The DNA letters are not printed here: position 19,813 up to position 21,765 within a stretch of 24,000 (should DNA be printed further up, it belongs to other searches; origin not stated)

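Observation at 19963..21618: Atypical Ku: Ku core, hypervariable-looking Pro/Ala linker and C-terminal triple ChW-like repeat, with no LigD nearby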

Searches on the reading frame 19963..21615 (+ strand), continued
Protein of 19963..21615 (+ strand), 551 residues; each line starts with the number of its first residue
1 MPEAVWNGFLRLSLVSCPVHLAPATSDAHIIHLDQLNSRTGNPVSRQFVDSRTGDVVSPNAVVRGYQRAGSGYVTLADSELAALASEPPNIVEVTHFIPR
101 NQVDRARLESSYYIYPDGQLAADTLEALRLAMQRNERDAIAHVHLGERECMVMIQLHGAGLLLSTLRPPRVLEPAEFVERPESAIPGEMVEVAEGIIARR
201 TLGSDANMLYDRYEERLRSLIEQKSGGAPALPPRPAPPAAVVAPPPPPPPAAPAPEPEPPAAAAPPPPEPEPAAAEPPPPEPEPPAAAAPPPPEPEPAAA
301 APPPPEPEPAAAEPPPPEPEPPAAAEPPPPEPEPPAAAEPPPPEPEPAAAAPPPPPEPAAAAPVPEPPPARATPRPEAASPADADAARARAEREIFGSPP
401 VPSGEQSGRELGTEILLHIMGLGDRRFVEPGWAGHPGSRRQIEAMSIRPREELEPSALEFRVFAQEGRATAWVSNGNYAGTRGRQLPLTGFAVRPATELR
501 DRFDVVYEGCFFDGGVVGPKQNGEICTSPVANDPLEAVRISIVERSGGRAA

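Call 68: find_encoding_contigs(protein=P0462, flank=5000, max_places=2)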
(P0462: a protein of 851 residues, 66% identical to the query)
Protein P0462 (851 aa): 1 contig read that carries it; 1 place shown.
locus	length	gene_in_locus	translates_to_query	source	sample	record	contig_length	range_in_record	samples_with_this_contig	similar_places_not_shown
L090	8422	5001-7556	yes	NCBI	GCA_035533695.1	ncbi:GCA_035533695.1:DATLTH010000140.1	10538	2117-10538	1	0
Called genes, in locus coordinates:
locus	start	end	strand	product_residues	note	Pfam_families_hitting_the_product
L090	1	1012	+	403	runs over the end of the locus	PF02771:Acyl-CoA_dh_N (weak), PF08028:Acyl-CoA_dh_2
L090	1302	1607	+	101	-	-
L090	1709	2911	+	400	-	PF02771:Acyl-CoA_dh_N, PF02770:Acyl-CoA_dh_M, PF00441:Acyl-CoA_dh_1, PF08028:Acyl-CoA_dh_2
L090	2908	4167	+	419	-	PF01636:APH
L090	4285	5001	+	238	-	PF00702:Hydrolase, PF13419:HAD_2 (weak)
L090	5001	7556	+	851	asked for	PF13298:LigD_N, PF01068:DNA_ligase_A_M, PF04679:DNA_ligase_A_C, PF21686:LigD_Prim-Pol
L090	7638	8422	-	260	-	PF16113:ECH_2 (faint), PF00378:ECH_1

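Call 69: search_solved_structures(query=window:19963-21615:+, max_evalue=0.01, show_alignments=1)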
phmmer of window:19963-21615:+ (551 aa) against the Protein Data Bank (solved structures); distinct sequences matched with E-value up to 0.01: 4.
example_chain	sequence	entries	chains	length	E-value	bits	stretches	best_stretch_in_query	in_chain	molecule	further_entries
8v53_A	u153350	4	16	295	1.3e-17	67.1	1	2-235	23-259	Non-homologous end joining protein Ku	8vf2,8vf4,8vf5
9i91_A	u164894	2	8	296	1.9e-17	66.5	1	3-235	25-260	Non-homologous end joining protein Ku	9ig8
9vnq_A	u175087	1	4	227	1.3e-13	53.8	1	4-218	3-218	Non-homologous end joining protein Ku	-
1deq_A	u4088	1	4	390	0.0091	18.1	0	226-312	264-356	FIBRINOGEN (ALPHA CHAIN)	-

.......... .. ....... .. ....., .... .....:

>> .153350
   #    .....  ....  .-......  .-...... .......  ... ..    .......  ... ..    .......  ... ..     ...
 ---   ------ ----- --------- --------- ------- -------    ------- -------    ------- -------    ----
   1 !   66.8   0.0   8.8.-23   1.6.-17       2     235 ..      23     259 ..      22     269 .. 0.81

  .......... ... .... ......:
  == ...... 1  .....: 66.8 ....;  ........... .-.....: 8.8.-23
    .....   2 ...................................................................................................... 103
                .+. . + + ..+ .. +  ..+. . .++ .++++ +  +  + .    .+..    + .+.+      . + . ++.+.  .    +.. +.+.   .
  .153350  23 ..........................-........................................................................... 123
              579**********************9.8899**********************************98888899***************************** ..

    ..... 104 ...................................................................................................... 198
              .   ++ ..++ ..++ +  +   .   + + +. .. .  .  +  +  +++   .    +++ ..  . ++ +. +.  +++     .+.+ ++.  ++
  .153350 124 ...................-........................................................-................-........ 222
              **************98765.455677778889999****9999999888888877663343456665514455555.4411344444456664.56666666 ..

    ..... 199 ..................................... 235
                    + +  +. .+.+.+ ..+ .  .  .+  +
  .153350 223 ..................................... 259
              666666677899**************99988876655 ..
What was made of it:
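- On Bacterial Ku (NHEJ DNA-end-binding protein): The phmmer alignment to 8v53 runs to aa 235 and pairs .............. with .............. (call 69).
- The LigD-binding minimal C-terminal helix is already retained upstream of the linker (call 69).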

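Call 78: predict_structure(alignment_id=A3)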
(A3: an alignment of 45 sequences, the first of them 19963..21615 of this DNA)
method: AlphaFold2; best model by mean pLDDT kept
length: 551 residues; sequences in the alignment: 45
mean_pLDDT: 73.7   pTM: 0.45
mean pLDDT of the five models: 73.7, 68.2, 66.5, 62.4, 62.1
residues with pLDDT >= 90: 141; 70-90: 186; 50-70: 158; < 50: 66
segments of 3 or more residues with pLDDT < 50: 1-4, 26-30, 167-172, 228-237, 297-300, 347-351, 395-406, 549-551
pLDDT, mean of each block of 10 residues (from residue 1): 66 83 53 77 67 68 80 83 73 89 68 87 92 94 79 89 65 74 91 91 75 76 67 48 62 58 60 64 55 50 55 58 59 57 51 55 50 56 76 47 55 93 88 88 94 91 83 90 89 95 93 92 92 94 74 37
secondary structure, 60 per line:
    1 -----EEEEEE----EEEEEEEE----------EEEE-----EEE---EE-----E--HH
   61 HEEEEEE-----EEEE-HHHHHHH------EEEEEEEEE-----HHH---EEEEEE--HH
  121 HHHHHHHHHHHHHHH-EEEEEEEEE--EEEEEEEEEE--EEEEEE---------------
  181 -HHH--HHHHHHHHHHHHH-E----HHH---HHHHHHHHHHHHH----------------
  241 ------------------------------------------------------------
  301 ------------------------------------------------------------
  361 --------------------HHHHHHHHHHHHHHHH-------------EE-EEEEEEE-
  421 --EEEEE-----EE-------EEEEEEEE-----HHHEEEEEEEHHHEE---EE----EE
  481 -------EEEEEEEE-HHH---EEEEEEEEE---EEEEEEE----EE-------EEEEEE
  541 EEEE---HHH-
elements in order: E6-11 E16-23 E34-37 E43-45 E62-67 E73-76 H78-84 E91-99 E111-116 H119-135 E137-145 E148-157 E160-165 H187-199 H212-224 H381-396 E413-419 E423-427 E442-449 E458-464 E488-495 E503-511 E515-521 E535-544
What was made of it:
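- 20647..21195 (+): Disordered Pro/Ala/Glu-rich acidic linker (aa 229-411). AF2 predicts no secondary structure and pLDDT 48-64 over aa 228-380 (call 78).
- On Bacterial Ku (NHEJ DNA-end-binding protein): AF2 predicts a helix at aa 212-224 (call 78).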

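Call 82: search_protein_families(library=phrogs, proteins=[window:19963-21615:+], max_evalue=0.01)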
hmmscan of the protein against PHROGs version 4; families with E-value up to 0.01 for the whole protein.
window:19963-21615:+ (551 aa): 1 family
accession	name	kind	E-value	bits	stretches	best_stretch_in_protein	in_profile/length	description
phrog_4873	-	DNA, RNA and nucleotide metabolism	2.3e-20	74.2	1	4-227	3-229/299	Ku-like DNA end binding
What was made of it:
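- On Bacterial Ku (NHEJ DNA-end-binding protein): PHROG Ku-like gives E 2e-20 (call 82).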

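Call 83: search_protein_families(library=padloc, proteins=[window:19963-21615:+], max_evalue=0.001)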
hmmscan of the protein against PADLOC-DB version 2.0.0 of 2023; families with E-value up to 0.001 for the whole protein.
window:19963-21615:+ (551 aa): 0 families

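Call 84: fold_search(model_id=the predicted structure, library=pdb)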
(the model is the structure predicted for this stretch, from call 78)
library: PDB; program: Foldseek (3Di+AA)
matches with E <= 10: 773; with E <= 0.001: 92
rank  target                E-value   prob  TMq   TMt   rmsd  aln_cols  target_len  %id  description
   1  9vnq_B                5.1e-14  1.00  0.24  0.57  19.9       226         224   23  Bacillus Subtilis Ku core homodimer complexed with double strand DNA (released 2025-10-29)
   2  9vnq_A                3.1e-13  1.00  0.25  0.57  19.7       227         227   22  Bacillus Subtilis Ku core homodimer complexed with double strand DNA (released 2025-10-29)
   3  9i91_A                1.3e-12  1.00  0.24  0.55  20.3       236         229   24  Ku from Mycobacterium tuberculosis bound to DNA (released 2025-12-10)
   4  9i91_B                1.4e-12  1.00  0.24  0.53  20.6       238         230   24  Ku from Mycobacterium tuberculosis bound to DNA (released 2025-12-10)
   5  9ig8_A                7.6e-12  1.00  0.23  0.43  20.9       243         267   24  Apo-MtbKu , not bound to DNA (released 2026-03-04)
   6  8v53_A                9.4e-12  1.00  0.24  0.55  20.2       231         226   24  CryoEM structure of Ku homodimer in complex with hairpin DNA (released 2025-12-10)
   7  8v53_B                9.4e-12  1.00  0.24  0.54  20.3       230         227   24  CryoEM structure of Ku homodimer in complex with hairpin DNA (released 2025-12-10)
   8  8ag4_A                2.8e-09  1.00  0.22  0.24  20.0       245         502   17  Vaccinia C16 protein bound to Ku70/Ku80 (released 2022-11-09)
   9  6erh_A                3.7e-09  1.00  0.22  0.25  19.8       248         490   16  Complex of XLF and heterodimer Ku bound to DNA (released 2018-10-17)
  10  6erg_A                4.2e-09  1.00  0.22  0.24  19.8       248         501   16  Complex of XLF and heterodimer Ku bound to DNA (released 2018-10-17)
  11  6erh_C                5.8e-09  1.00  0.22  0.24  19.7       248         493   16  Complex of XLF and heterodimer Ku bound to DNA (released 2018-10-17)
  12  9cq6_A                6.1e-09  1.00  0.22  0.23  20.1       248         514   16  The ligation complex in the NHEJ pathway (released 2025-04-23)
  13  6erg_D                6.4e-09  1.00  0.22  0.24  19.7       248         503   16  Complex of XLF and heterodimer Ku bound to DNA (released 2018-10-17)
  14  7zvt_A                9.9e-09  1.00  0.22  0.24  19.8       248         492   15  CryoEM structure of Ku heterodimer bound to DNA (released 2023-05-24)
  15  7zyg_A                1.2e-08  1.00  0.22  0.24  20.3       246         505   17  CryoEM structure of Ku heterodimer bound to DNA, PAXX and XLF (released 2023-06-07)
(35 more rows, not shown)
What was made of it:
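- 19963..20646 (+): Ku core including the conserved minimal C-terminal helix (aa 1-228; helix aa 212-224 = nt 20596-20634). The AF2 model matches B. subtilis and M. tuberculosis Ku-DNA structures at probability 1.0 (calls 78, 84).
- On Bacterial Ku (NHEJ DNA-end-binding protein): The AF2 model matches 9vnq, 9i91 and 8v53 at probability 1.0 with TM (target) about 0.55 (calls 78, 84).
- The sequence matches solved bacterial Ku including the minimal C-terminal helix (call 69), and the fold matches Ku-DNA complexes (call 84).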

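Call 85: find_encoding_contigs(protein=P0376, flank=4000, max_places=4)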
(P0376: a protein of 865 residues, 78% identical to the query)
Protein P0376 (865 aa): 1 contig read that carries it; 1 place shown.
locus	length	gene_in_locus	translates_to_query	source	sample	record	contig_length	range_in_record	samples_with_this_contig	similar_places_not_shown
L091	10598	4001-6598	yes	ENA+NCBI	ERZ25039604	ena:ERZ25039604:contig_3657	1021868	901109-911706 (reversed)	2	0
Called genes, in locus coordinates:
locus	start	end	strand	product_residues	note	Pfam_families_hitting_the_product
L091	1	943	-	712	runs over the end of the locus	PF22745:Nlig-Ia, PF01653:DNA_ligase_aden, PF03120:OB_DNA_ligase, PF03119:DNA_ligase_ZBD, PF14520:HHH_5 (faint), PF12826:HHH_2, PF00533:BRCT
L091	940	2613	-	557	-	PF02463:SMC_N, PF13476:AAA_23, PF13304:AAA_21 (faint)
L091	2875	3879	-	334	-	PF02735:Ku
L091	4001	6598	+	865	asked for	PF13298:LigD_N, PF01068:DNA_ligase_A_M, PF04679:DNA_ligase_A_C, PF21686:LigD_Prim-Pol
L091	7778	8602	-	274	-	PF23441:SDR (weak), PF00106:adh_short, PF13561:adh_short_C2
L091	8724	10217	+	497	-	PF00450:Peptidase_S10, PF00561:Abhydrolase_1 (faint), PF12146:Hydrolase_4 (faint)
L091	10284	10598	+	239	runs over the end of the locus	PF08032:SpoU_sub_bind (weak), PF00588:SpoU_methylase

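Call 86: find_encoding_contigs(protein=P0404, flank=4000, max_places=4)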
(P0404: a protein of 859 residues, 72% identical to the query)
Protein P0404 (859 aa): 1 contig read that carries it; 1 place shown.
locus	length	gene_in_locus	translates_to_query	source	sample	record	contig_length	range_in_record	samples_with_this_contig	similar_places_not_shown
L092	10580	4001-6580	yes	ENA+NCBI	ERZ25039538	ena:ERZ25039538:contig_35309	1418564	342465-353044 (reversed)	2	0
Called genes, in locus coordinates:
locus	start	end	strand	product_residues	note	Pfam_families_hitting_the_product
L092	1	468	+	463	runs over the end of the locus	PF07969:Amidohydro_3 (weak), PF01979:Amidohydro_1, PF07969:Amidohydro_3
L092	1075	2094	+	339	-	PF00248:Aldo_ket_red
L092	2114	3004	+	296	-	PF20408:Abhydrolase_11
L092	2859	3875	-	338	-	PF02735:Ku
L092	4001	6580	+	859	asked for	PF13298:LigD_N, PF01068:DNA_ligase_A_M, PF04679:DNA_ligase_A_C, PF21686:LigD_Prim-Pol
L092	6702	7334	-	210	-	PF07589:PEP_exosort_dom (weak)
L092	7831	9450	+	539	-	PF00144:Beta-lactamase, PF11954:DUF3471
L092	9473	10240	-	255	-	PF00106:adh_short, PF08659:KR, PF13561:adh_short_C2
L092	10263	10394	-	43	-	-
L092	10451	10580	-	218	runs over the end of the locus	PF00551:Formyl_trans_N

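Call 87: find_encoding_contigs(protein=P0394, flank=4000, max_places=4)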
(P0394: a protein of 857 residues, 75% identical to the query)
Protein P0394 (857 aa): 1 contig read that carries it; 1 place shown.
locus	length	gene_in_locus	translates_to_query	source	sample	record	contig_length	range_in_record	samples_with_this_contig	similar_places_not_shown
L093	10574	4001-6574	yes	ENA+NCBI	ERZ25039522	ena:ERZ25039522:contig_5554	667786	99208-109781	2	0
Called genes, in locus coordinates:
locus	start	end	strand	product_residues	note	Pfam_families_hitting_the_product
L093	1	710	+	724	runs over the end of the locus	PF01642:MM_CoA_mutase, PF02310:B12-binding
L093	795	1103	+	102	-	-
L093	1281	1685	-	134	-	PF01381:HTH_3 (weak)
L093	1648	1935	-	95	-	PF04365:BrnT_toxin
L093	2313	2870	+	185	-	PF12146:Hydrolase_4 (faint), PF20408:Abhydrolase_11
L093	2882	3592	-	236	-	PF02735:Ku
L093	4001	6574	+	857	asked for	PF13298:LigD_N, PF01068:DNA_ligase_A_M, PF04679:DNA_ligase_A_C, PF21686:LigD_Prim-Pol, PF01896:DNA_primase_S (weak)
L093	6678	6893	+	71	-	PF04014:MazE_antitoxin, PF15937:PrlF_antitoxin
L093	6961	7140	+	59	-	-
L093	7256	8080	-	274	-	PF00106:adh_short, PF08659:KR (weak), PF13561:adh_short_C2, PF23441:SDR (weak)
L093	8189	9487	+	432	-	PF00450:Peptidase_S10, PF00561:Abhydrolase_1 (faint)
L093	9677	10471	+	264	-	PF08032:SpoU_sub_bind (weak), PF00588:SpoU_methylase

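Call 88: list_cluster_members(proteins=[P0121, P0129, P0218])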
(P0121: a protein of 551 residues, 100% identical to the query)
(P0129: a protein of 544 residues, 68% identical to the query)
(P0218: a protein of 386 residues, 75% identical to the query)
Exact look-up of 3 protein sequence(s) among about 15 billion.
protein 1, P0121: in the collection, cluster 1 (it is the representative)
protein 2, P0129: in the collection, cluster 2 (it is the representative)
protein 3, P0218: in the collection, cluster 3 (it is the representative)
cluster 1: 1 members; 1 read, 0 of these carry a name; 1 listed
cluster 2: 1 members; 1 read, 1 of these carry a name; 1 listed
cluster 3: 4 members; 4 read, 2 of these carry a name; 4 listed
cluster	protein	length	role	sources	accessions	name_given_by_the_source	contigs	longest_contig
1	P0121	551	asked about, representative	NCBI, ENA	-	-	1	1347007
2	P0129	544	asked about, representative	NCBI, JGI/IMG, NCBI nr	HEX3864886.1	MAG TPA: Ku protein [Stellaceae bacterium] | DNA end-binding protein Ku | Ku protein [Stellaceae bacterium]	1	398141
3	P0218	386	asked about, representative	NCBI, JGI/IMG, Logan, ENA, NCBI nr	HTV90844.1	MAG TPA: Ku protein [Stellaceae bacterium] | Ku protein [Stellaceae bacterium]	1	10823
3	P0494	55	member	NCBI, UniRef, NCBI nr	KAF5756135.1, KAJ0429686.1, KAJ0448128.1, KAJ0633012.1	hypothetical protein HanPI659440_Chr17g0687021 [Helianthus annuus] | Uncharacterized protein n=1 Tax=Helianthus annuus TaxID=4232 RepID=A0A9K3DIS0_HELAN | hypothetical protein HanXRQr2_Chr17g0811051 [Helianthus annuus]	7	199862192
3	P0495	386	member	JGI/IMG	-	-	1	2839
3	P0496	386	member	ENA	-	-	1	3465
